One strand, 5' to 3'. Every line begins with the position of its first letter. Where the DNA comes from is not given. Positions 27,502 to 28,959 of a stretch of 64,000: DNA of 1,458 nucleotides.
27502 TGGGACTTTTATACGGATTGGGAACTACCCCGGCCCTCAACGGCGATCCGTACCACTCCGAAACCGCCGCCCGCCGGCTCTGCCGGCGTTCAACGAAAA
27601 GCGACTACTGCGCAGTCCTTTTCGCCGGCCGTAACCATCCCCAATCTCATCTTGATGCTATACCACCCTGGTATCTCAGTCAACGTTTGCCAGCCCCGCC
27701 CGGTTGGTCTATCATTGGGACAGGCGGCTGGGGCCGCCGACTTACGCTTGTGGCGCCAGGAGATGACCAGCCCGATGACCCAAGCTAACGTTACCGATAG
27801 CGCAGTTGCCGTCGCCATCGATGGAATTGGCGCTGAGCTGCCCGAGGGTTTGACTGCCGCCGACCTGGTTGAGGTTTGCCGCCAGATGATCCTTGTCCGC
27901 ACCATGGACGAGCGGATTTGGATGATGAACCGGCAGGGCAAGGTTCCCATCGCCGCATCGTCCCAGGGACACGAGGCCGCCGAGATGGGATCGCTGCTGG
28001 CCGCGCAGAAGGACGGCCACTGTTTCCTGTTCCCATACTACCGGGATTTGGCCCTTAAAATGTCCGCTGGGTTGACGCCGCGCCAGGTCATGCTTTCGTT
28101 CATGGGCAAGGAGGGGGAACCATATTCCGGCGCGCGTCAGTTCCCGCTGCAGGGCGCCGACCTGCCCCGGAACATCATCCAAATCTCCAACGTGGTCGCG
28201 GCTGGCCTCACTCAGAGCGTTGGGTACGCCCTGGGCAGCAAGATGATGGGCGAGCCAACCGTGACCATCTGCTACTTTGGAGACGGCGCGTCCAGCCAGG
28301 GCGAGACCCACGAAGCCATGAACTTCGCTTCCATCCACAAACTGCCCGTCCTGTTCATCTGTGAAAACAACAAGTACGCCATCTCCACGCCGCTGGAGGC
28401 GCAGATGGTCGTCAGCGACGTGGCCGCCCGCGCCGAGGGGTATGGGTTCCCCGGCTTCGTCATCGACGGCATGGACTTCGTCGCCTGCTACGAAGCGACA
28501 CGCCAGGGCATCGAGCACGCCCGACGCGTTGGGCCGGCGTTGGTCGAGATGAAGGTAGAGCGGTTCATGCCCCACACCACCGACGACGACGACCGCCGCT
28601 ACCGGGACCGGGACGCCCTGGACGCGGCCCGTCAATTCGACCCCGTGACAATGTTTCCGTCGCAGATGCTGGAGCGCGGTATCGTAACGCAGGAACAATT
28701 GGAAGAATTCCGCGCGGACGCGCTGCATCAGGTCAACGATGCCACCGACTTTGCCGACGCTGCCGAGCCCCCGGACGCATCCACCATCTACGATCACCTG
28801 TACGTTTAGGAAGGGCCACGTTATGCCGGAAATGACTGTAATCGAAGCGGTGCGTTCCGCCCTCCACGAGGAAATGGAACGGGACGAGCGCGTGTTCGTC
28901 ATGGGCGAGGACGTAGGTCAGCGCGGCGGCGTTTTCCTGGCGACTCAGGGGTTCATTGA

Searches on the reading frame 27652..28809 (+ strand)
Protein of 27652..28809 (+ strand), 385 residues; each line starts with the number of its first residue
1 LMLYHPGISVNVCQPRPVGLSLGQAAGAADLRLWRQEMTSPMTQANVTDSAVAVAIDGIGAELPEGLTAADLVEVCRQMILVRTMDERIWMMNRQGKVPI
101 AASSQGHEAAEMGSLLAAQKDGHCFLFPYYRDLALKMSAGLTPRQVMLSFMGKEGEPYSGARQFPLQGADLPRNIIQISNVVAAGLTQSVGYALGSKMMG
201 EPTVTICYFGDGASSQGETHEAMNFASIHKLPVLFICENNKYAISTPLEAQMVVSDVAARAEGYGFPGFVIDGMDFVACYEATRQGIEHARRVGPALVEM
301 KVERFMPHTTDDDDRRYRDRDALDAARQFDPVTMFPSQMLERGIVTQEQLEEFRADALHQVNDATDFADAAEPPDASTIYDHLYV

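Call 60: search_protein_families(library=pfam, proteins=[window:27652-28809:+], max_evalue=0.001)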
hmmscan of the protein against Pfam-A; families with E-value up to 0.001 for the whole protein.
window:27652-28809:+ (385 aa): 3 families
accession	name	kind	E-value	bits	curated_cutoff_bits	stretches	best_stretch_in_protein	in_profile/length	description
PF00676.26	E1_dh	-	1.4e-76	257.8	22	1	77-375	2-298/300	Dehydrogenase E1 component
PF13292.11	DXP_synthase_N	-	3.1e-05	23.8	21.2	1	185-248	116-179/274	1-deoxy-D-xylulose-5-phosphate synthase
PF02775.26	TPP_enzyme_C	-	0.00029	21.1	21.9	0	172-290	18-140/151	Thiamine pyrophosphate enzyme, C-terminal TPP binding domain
